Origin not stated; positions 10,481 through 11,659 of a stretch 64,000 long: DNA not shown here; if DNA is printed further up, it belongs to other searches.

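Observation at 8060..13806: AT-rich accessory island encoding a pgsA-less poly-gamma-glutamate system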

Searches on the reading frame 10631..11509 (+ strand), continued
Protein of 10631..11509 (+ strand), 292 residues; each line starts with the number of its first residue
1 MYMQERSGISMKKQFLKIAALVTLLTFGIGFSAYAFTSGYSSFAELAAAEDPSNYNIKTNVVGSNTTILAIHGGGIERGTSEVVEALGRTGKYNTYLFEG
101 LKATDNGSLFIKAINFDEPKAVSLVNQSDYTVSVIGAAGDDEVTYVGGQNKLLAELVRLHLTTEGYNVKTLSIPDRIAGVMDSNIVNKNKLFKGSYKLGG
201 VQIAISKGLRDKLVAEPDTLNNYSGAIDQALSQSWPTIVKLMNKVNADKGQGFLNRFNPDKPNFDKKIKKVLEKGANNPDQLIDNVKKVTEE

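Call 43: find_encoding_contigs(protein=P0013, flank=10000, max_places=2)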
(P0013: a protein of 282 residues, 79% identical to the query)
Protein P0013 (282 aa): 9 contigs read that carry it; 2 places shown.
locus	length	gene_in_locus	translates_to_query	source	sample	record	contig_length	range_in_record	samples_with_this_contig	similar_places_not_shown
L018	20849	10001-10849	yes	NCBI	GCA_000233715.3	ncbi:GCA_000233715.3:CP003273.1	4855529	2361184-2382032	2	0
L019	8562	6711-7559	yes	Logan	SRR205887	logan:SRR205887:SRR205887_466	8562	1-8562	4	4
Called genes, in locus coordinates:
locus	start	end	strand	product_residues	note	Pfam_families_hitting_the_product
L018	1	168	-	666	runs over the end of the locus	PF00877:NLPC_P60, PF22262:DUF6950 (faint), PF05708:Peptidase_C92 (faint), PF00877:NLPC_P60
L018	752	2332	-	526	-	PF00512:HisKA, PF02518:HATPase_c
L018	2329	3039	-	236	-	PF00072:Response_reg, PF00486:Trans_reg_C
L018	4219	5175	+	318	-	PF07833:Cu_amine_oxidN1, PF14864:Alkyl_sulf_C, PF02036:SCP2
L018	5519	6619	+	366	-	PF00149:Metallophos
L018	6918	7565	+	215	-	PF02457:DAC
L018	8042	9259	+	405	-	PF08245:Mur_ligase_M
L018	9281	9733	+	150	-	PF14102:Caps_synth_CapC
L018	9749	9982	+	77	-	-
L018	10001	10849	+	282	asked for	PF05908:Gamma_PGA_hydro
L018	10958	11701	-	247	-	PF05908:Gamma_PGA_hydro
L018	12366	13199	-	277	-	PF12679:ABC2_membrane_2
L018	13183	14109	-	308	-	PF00005:ABC_tran, PF13304:AAA_21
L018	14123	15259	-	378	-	PF13490:zf-HC2 (faint)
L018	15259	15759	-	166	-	PF04542:Sigma70_r2, PF08281:Sigma70_r4_2, PF04545:Sigma70_r4 (faint)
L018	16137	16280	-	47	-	-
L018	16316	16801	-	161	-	PF13673:Acetyltransf_10, PF00583:Acetyltransf_1, PF13508:Acetyltransf_7, PF08445:FR47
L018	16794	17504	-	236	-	PF00814:TsaD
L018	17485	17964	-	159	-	PF02367:TsaE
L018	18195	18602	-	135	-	PF00072:Response_reg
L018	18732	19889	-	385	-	PF01979:Amidohydro_1, PF07969:Amidohydro_3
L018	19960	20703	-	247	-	PF07722:Peptidase_C26, PF00117:GATase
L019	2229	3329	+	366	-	PF00149:Metallophos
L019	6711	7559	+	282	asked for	PF05908:Gamma_PGA_hydro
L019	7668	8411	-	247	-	PF05908:Gamma_PGA_hydro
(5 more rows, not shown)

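Call 44: find_encoding_contigs(protein=P0060, flank=10000, max_places=1)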
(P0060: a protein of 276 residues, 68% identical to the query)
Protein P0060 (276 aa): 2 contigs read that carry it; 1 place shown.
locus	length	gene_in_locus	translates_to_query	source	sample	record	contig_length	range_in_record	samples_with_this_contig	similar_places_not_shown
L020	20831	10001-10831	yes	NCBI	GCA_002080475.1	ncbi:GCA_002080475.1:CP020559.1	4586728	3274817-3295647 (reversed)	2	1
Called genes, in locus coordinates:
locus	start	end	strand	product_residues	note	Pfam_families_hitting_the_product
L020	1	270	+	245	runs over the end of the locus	PF00149:Metallophos, PF12850:Metallophos_2 (weak)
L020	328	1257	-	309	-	PF01116:F_bP_aldolase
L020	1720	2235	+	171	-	PF01066:CDP-OH_P_transf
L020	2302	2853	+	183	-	PF20353:DUF6648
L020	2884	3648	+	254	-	PF13489:Methyltransf_23 (weak), PF01209:Ubie_methyltran (weak), PF13847:Methyltransf_31 (weak), PF08241:Methyltransf_11, PF08242:Methyltransf_12 (weak), PF13649:Methyltransf_25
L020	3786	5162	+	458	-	PF05958:tRNA_U5-meth_tr, PF02475:TRM5-TYW2_MTfase (weak), PF01555:N6_N4_Mtase (weak), PF03602:Cons_hypoth95, PF05175:MTS, PF06325:PrmA (weak), PF13649:Methyltransf_25, PF13847:Methyltransf_31, +1 more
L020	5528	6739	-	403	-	PF00872:Transposase_mut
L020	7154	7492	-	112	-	PF01609:DDE_Tnp_1 (weak)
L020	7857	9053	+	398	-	PF08245:Mur_ligase_M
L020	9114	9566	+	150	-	PF14102:Caps_synth_CapC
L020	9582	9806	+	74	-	-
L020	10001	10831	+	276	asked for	PF05908:Gamma_PGA_hydro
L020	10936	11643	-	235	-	PF05908:Gamma_PGA_hydro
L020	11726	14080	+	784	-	PF00877:NLPC_P60, PF05708:Peptidase_C92 (faint), PF22262:DUF6950 (faint), PF00877:NLPC_P60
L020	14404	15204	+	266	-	PF00072:Response_reg, PF00486:Trans_reg_C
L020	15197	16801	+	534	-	PF00512:HisKA, PF02518:HATPase_c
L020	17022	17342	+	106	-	-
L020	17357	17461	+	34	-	-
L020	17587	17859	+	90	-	PF01797:Y1_Tnp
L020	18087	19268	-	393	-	PF25371:DUF7884, PF02353:CMAS, PF08123:DOT1 (weak), PF13489:Methyltransf_23, PF08241:Methyltransf_11, PF08242:Methyltransf_12, PF13649:Methyltransf_25, PF13847:Methyltransf_31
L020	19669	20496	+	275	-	PF00753:Lactamase_B, PF12706:Lactamase_B_2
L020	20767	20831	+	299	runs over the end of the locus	PF01073:3Beta_HSD, PF01370:Epimerase, PF04321:RmlD_sub_bind (weak), PF13460:NAD_binding_10 (weak), PF16363:GDP_Man_Dehyd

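Call 45: find_encoding_contigs(protein=P0038, flank=10000, max_places=1)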
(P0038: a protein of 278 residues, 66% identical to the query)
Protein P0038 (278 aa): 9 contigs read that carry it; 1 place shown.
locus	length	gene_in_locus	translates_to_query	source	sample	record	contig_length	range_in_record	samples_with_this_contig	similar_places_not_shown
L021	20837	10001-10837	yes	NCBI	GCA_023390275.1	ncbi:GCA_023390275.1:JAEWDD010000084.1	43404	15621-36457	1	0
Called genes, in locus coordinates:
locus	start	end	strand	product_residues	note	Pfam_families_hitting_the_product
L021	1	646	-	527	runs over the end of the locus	PF00245:Alk_phosphatase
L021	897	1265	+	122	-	PF01022:HTH_5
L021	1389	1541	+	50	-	PF00403:HMA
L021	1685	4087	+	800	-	PF00403:HMA (faint), PF00122:E1-E2_ATPase, PF00702:Hydrolase, PF12710:HAD (weak), PF08282:Hydrolase_3 (faint)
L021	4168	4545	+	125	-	PF01022:HTH_5, PF12840:HTH_20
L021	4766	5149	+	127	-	-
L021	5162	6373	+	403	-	PF13527:Acetyltransf_9, PF00583:Acetyltransf_1 (weak), PF17668:Acetyltransf_17, PF13530:SCP2_2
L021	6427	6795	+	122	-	-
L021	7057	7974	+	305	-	PF00126:HTH_1, PF03466:LysR_substrate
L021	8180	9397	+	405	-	PF08245:Mur_ligase_M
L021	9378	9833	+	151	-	PF14102:Caps_synth_CapC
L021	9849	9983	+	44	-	-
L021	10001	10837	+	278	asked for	PF05908:Gamma_PGA_hydro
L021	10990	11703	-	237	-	PF05908:Gamma_PGA_hydro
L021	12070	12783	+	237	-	PF00072:Response_reg, PF00486:Trans_reg_C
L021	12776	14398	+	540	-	PF00672:HAMP (faint), PF00512:HisKA, PF02518:HATPase_c, PF13589:HATPase_c_3 (faint)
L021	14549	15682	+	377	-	PF00924:MS_channel_2nd, PF21082:MS_channel_3rd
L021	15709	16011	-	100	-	PF05437:AzlD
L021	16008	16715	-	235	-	PF03591:AzlC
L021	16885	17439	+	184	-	PF01381:HTH_3, PF12844:HTH_19 (weak), PF13413:HTH_25 (weak), PF13560:HTH_31 (faint), PF07883:Cupin_2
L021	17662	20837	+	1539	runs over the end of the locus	PF00310:GATase_2, PF04898:Glu_syn_central, PF01645:Glu_synthase, PF01493:GXGXG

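Call 46: find_encoding_contigs(protein=P0086, flank=10000, max_places=1)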
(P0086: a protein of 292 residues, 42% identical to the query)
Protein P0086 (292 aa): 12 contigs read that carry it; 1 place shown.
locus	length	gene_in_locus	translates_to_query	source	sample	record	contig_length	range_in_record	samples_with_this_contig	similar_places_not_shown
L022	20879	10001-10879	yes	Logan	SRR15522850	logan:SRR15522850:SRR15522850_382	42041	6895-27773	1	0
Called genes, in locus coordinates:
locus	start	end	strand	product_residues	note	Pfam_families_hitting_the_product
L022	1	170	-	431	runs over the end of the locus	PF00860:Xan_ur_permease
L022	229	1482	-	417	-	-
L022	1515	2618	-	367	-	PF09663:Amido_AtzD_TrzD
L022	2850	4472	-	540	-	PF07905:PucR, PF17853:GGDEF_2 (weak), PF13556:HTH_30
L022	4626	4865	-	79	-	PF07615:Ykof (weak), PF01910:Thiamine_BP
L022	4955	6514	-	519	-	PF00512:HisKA, PF02518:HATPase_c, PF13589:HATPase_c_3 (weak)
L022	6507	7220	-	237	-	PF00072:Response_reg, PF00486:Trans_reg_C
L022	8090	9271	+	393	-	PF08245:Mur_ligase_M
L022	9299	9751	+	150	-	PF14102:Caps_synth_CapC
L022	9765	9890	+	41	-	-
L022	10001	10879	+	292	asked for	PF05908:Gamma_PGA_hydro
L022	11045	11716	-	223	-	PF05908:Gamma_PGA_hydro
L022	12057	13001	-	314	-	PF20511:PMI_typeI_cat, PF07883:Cupin_2 (faint), PF21621:MPI_cupin_dom, PF01238:PMI_typeI_C (weak)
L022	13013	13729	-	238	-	PF00392:GntR, PF07702:UTRA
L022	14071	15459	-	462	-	PF00232:Glyco_hydro_1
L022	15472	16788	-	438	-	PF02378:PTS_EIIC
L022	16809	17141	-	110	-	PF02255:PTS_IIA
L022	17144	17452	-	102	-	PF02302:PTS_IIB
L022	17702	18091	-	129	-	PF06271:RDD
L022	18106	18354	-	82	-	PF12773:DZR, PF13240:Zn_Ribbon_1 (weak)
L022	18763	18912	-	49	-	-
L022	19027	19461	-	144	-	PF05105:Phage_holin_4_1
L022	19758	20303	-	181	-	-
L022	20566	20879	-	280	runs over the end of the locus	PF13353:Fer4_12, PF04055:Radical_SAM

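Call 47: find_encoding_contigs(protein=window:10661-11509:+, flank=10000, max_places=2)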
Protein window:10661-11509:+ (282 aa): no gene with exactly this product is on record in the collection.
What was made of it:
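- Tried and rejected: Not on record (call 47).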

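Call 66: search_protein_families(library=pfam, proteins=[L018:5519-6619:+], max_evalue=0.01)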
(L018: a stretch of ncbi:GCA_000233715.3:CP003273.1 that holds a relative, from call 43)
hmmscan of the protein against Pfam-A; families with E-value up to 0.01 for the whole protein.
L018:5519-6619:+ (366 aa): 1 family
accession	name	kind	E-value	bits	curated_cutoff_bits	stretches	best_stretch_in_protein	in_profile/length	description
PF00149.33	Metallophos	-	1.2e-14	55.6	21.5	1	46-303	1-190/191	Calcineurin-like phosphoesterase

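Call 71: predict_structure(alignment_id=A3)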
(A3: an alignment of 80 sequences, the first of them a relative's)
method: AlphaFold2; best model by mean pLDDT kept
length: 282 residues; sequences in the alignment: 80
mean_pLDDT: 86.1   pTM: 0.83
mean pLDDT of the five models: 86.1, 85.2, 84.4, 84.3, 82.9
residues with pLDDT >= 90: 197; 70-90: 30; 50-70: 31; < 50: 24
segments of 3 or more residues with pLDDT < 50: 16-26, 236-245
pLDDT, mean of each block of 10 residues (from residue 1): 55 46 51 96 98 97 97 98 98 95 94 97 95 94 97 95 60 92 86 97 98 99 96 59 50 82 95 94 78
secondary structure, 60 per line:
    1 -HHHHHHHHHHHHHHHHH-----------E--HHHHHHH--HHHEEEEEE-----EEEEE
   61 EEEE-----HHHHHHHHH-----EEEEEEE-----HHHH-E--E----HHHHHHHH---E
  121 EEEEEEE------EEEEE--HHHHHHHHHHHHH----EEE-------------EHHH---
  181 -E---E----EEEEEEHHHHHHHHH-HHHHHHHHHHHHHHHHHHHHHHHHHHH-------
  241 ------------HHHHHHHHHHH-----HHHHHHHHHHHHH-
elements in order: H2-18 H33-39 E45-50 E56-64 H70-78 E84-90 H96-99 H109-116 E120-127 E134-138 H141-153 E158-160 E191-196 H197-205 H207-233 H253-263 H269-281

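Call 74: fold_search(model_id=the predicted structure, library=pdb)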
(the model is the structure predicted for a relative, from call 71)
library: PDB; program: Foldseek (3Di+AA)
matches with E <= 10: 1260; with E <= 0.001: 3
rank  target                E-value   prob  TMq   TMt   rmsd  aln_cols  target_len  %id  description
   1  5onj_A                1.2e-18  1.00  0.64  0.88   1.7       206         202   35  YnDL in Complex with 5 amino acid (PGA) complex (released 2018-08-29)
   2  21dc                  1.4e-16  1.00  0.61  0.85   2.2       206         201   32  Crystal structure of poly-gamma-glutamate hydrolase from Bacillus phage PM1 (released 2026-04-08)
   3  3a9l_A                2.7e-14  1.00  0.63  0.85   2.3       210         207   28  Structure of Bacteriophage poly-gamma-glutamate hydrolase (released 2010-11-10)
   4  6cxd                  1.4e-03  0.98  0.34  0.25  10.3       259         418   12  Crystal structure of peptidase B from Yersinia pestis CO92 at 2.75 A resolution (released 2018-04-18)
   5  6ov8_D                3.4e-03  0.84  0.27  0.20  10.7       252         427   10  2.6 Angstrom Resolution Crystal Structure of Aminopeptidase B from Escherichia coli str. K-12 substr. MG1655 (released 2019-05-15)
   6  4zi6_A                3.6e-03  0.97  0.32  0.20  10.4       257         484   10  Crystal structure of leucine aminopeptidase from Helicobacter pylori (released 2015-12-23)
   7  2odf_A                4.9e-03  1.00  0.40  0.44   7.7       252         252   11  The crystal structure of gene product Atu2144 from Agrobacterium tumefaciens (released 2007-01-23)
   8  4zla_E                4.9e-03  0.94  0.33  0.21   9.8       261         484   10  Bestatin complex structure of leucine aminopeptidase from Helicobacter pylori (released 2015-12-23)
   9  4zi6_E                5.2e-03  0.89  0.29  0.18  10.7       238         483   10  Crystal structure of leucine aminopeptidase from Helicobacter pylori (released 2015-12-23)
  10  4zla_D                6.2e-03  0.97  0.33  0.21   9.4       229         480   10  Bestatin complex structure of leucine aminopeptidase from Helicobacter pylori (released 2015-12-23)
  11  4zi6_C                6.2e-03  0.89  0.29  0.18  10.7       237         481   10  Crystal structure of leucine aminopeptidase from Helicobacter pylori (released 2015-12-23)
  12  4zi6_D                6.6e-03  0.94  0.34  0.22  10.3       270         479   10  Crystal structure of leucine aminopeptidase from Helicobacter pylori (released 2015-12-23)
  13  3vr0_A                7.0e-03  0.93  0.35  0.40  16.1       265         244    8  Crystal structure of Pyrococcus furiosus PbaB, an archaeal proteasome activator (released 2013-04-03)
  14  1yqe                  7.5e-03  0.97  0.33  0.33   7.9       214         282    6  Crystal Structure of Conserved Protein of Unknown Function AF0625 (released 2005-03-15)
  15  6oad_D                8.4e-03  0.82  0.30  0.22  10.6       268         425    9  2.05 Angstrom Resolution Crystal Structure of Aminopeptidase B from Escherichia coli str. K-12 substr. MG1655. (released 2019-03-27)
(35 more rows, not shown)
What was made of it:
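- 10661..11509 (+): PghP1, a secreted PghP-fold pseudoenzyme (282 aa from the likely start; the ORF opens at 10631). It has a signal-peptide-like N-terminus and a conserved helical C-terminal extension of about 80 aa. AlphaFold2 model pLDDT 86; best structural matches PghL 5onj (TM 0.88, rmsd 1.7 A), 21dc and PghP 3a9l (calls 71, 74).
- On PghP / M86 gamma-PGA hydrolase (PF05908): The PghP1 model matches 5onj, 21dc and 3a9l (call 74).
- Closest known: PghP / PghL. Same: The PghP1 model superposes on PghL with TM 0.88 (call 74).
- The fold is retained (calls 71, 74).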
